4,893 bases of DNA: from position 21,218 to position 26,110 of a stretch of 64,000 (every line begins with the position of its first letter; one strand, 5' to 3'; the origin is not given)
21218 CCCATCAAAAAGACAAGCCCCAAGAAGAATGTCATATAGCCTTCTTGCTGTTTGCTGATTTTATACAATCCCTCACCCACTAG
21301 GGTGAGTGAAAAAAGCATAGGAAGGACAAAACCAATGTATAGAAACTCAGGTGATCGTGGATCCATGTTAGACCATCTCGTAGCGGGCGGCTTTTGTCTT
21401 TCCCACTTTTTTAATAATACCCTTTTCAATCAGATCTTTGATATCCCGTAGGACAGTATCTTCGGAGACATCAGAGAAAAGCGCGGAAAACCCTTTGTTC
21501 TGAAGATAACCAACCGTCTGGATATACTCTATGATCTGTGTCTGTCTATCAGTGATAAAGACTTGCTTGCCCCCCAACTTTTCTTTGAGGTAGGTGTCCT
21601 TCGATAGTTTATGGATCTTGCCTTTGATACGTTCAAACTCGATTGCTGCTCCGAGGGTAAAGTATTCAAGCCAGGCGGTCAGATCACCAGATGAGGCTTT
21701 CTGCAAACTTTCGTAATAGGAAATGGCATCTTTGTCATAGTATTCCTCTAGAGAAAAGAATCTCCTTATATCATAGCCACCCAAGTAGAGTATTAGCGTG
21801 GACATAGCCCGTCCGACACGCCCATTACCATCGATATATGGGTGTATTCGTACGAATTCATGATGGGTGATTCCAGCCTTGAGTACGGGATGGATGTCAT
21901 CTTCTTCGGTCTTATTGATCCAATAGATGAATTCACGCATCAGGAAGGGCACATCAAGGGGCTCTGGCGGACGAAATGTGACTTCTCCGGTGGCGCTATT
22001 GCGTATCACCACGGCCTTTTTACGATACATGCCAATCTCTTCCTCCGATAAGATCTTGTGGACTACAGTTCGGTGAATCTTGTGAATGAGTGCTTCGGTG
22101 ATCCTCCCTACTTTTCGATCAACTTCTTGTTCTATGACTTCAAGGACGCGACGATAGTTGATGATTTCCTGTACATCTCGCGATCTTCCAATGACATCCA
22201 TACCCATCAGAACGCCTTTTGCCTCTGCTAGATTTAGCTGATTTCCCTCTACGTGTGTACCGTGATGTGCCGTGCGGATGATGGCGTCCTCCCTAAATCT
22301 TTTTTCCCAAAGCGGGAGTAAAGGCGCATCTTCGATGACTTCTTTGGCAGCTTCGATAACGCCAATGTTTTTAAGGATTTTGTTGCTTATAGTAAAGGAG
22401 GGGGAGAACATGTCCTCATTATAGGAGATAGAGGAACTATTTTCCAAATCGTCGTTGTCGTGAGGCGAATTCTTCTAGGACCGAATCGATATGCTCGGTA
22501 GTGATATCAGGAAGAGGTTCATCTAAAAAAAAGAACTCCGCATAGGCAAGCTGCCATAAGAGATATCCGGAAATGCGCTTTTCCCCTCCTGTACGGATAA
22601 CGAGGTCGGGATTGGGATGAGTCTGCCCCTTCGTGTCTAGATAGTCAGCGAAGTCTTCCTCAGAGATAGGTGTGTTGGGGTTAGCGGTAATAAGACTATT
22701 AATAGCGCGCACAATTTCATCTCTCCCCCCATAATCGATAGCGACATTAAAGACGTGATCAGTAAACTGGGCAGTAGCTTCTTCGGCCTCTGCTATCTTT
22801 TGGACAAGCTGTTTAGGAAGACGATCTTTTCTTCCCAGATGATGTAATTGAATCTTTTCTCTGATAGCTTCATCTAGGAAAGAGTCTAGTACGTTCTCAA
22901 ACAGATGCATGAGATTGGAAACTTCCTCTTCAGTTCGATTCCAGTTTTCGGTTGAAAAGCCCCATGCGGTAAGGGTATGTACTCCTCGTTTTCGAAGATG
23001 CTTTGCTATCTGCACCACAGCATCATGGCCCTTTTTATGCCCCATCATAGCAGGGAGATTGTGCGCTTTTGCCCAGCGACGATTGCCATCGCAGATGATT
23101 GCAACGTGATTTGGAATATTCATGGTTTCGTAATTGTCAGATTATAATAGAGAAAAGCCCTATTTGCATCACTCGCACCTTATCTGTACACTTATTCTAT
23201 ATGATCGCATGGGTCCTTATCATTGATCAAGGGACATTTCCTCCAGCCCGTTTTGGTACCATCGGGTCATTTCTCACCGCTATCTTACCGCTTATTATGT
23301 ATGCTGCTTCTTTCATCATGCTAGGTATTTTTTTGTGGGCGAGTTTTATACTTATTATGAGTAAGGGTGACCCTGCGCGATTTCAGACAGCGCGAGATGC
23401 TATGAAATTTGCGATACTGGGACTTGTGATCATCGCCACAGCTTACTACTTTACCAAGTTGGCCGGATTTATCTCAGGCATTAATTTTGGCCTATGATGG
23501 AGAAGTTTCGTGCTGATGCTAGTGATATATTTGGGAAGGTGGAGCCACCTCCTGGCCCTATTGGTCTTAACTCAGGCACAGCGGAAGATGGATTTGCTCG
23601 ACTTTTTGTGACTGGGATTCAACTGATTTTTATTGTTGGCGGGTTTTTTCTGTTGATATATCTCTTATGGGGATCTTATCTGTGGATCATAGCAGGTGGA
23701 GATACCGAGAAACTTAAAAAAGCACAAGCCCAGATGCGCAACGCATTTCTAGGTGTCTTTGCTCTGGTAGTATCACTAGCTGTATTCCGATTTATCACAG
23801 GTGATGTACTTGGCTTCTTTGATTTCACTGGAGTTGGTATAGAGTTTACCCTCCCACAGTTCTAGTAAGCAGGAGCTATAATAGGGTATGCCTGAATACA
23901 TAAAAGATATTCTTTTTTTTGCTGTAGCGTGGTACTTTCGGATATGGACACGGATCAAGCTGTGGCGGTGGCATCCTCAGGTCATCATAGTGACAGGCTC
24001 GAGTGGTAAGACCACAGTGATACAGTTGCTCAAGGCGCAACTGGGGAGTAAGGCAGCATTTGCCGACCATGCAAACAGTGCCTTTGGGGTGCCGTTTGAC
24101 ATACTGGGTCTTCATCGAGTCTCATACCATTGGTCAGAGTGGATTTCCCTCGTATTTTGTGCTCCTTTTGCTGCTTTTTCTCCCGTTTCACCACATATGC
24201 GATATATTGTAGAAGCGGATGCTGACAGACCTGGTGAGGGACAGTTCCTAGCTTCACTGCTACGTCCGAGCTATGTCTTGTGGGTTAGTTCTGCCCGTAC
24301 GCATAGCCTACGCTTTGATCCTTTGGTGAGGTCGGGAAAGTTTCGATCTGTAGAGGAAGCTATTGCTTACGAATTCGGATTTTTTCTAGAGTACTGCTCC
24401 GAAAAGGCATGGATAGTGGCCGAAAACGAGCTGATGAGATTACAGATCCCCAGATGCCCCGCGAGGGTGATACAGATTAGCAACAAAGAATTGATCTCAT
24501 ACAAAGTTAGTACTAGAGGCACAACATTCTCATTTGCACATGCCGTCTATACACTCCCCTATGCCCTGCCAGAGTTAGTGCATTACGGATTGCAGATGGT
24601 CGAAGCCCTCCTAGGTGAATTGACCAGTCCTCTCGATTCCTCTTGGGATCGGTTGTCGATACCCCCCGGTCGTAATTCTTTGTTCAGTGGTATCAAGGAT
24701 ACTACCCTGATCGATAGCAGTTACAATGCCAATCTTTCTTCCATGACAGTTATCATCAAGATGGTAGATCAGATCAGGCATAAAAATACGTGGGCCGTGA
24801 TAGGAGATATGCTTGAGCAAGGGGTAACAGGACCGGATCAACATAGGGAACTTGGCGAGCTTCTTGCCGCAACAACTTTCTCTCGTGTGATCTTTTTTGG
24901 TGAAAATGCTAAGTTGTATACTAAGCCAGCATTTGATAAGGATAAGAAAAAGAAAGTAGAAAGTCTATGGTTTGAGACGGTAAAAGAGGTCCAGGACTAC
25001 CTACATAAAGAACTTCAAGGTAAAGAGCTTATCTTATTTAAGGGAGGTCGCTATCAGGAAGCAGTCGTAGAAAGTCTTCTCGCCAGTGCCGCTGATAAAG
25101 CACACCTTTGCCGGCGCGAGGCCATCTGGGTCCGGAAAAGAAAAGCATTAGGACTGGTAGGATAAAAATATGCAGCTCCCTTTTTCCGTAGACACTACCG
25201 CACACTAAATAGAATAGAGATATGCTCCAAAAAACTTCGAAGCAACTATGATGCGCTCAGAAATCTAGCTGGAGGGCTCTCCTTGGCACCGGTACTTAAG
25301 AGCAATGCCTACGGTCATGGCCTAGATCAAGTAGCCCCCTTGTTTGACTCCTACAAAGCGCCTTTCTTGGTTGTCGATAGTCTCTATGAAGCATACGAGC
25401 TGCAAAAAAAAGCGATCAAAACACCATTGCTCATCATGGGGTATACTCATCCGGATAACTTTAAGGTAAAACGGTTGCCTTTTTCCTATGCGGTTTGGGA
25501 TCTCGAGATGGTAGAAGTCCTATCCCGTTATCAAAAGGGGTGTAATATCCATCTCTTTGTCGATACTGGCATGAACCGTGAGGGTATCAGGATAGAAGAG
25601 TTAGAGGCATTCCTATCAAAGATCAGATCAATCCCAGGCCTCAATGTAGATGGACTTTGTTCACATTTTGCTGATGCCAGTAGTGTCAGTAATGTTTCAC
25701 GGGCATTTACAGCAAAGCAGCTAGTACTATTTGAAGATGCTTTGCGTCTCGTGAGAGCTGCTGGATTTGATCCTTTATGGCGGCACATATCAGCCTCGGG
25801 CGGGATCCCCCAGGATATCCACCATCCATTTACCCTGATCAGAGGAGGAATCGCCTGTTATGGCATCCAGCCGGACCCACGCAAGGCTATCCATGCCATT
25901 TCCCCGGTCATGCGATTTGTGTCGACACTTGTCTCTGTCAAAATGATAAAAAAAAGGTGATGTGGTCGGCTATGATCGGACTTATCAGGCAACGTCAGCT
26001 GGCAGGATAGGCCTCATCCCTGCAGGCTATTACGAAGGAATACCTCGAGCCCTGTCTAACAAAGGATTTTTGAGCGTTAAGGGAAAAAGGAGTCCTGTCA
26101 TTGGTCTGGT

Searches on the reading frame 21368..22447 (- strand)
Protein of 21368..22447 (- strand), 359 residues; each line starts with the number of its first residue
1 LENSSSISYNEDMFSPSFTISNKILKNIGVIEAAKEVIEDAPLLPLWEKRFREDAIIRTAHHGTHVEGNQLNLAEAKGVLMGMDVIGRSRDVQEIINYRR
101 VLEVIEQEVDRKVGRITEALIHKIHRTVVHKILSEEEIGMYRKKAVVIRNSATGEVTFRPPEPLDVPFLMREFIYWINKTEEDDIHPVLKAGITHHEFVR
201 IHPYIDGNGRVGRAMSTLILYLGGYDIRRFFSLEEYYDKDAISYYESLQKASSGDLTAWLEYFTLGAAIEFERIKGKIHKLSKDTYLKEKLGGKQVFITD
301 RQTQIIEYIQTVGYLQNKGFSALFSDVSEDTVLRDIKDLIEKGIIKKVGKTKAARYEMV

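Call 62: search_protein_families(library=pfam, proteins=[window:21368-22447:-], max_evalue=0.001)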
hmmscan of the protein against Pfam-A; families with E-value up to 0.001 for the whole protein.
window:21368-22447:- (359 aa): 2 families
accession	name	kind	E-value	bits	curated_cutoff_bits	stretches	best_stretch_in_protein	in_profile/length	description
PF02661.23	Fic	-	3.7e-21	76.2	24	1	116-220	2-93/93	Fic/DOC family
PF08220.18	HTH_DeoR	-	1.2e-06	28.6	21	1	301-348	1-47/57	DeoR-like helix-turn-helix domain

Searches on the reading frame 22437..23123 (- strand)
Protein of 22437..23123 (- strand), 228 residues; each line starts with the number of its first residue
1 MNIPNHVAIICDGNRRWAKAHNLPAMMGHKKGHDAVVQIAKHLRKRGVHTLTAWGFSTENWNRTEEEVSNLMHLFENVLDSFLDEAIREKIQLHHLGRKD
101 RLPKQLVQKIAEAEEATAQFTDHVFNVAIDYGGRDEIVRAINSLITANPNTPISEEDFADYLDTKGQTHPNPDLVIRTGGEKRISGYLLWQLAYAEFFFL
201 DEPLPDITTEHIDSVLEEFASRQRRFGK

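Call 62: search_protein_families(library=pfam, proteins=[window:22437-23123:-], max_evalue=0.001)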
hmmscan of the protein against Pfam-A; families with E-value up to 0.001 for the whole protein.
window:22437-23123:- (228 aa): 1 family
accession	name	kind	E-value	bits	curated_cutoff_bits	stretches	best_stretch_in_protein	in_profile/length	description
PF01255.24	Prenyltransf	-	2e-72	243.7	27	1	10-227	1-219/219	Putative undecaprenyl diphosphate synthase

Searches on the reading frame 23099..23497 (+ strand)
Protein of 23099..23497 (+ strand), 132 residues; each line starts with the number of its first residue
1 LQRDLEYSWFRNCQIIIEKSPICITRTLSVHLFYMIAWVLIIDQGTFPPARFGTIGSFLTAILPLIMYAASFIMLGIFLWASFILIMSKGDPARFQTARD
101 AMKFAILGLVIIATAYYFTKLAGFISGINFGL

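Call 107: search_protein_families(library=pfam, proteins=[window:23099-23497:+], max_evalue=0.01)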
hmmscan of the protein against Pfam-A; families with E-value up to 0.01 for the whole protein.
window:23099-23497:+ (132 aa): 1 family
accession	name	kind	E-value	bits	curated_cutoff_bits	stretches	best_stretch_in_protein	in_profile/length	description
PF18895.5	T4SS_pilin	-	8.6e-05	23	26.6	1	55-119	5-68/71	Type IV secretion system pilin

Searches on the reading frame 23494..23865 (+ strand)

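Call 107: search_protein_families(library=pfam, proteins=[window:23494-23865:+], max_evalue=0.01)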
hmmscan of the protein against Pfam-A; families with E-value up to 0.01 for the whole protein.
window:23494-23865:+ (123 aa): 1 family
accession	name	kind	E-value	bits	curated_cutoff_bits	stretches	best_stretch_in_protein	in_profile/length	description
PF18895.5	T4SS_pilin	-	1.8e-06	28.4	26.6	1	43-101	14-71/71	Type IV secretion system pilin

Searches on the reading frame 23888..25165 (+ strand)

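Call 62: search_protein_families(library=pfam, proteins=[window:23888-25165:+], max_evalue=0.001)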
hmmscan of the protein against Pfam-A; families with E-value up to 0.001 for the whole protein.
window:23888-25165:+ (425 aa): 1 family
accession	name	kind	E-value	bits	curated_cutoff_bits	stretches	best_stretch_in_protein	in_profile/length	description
PF02875.26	Mur_ligase_C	-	4.1e-11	44.3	28.4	1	261-386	1-125/127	Mur ligase, glutamate ligase domain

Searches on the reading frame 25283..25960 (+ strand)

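Call 62: search_protein_families(library=pfam, proteins=[window:25283-25960:+], max_evalue=0.001)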
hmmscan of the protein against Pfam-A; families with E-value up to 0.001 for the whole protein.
window:25283-25960:+ (225 aa): 1 family
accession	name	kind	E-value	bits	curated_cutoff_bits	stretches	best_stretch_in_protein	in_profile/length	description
PF01168.26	Ala_racemase_N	-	2.9e-42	145.3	24.1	1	2-197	24-220/220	Alanine racemase, N-terminal domain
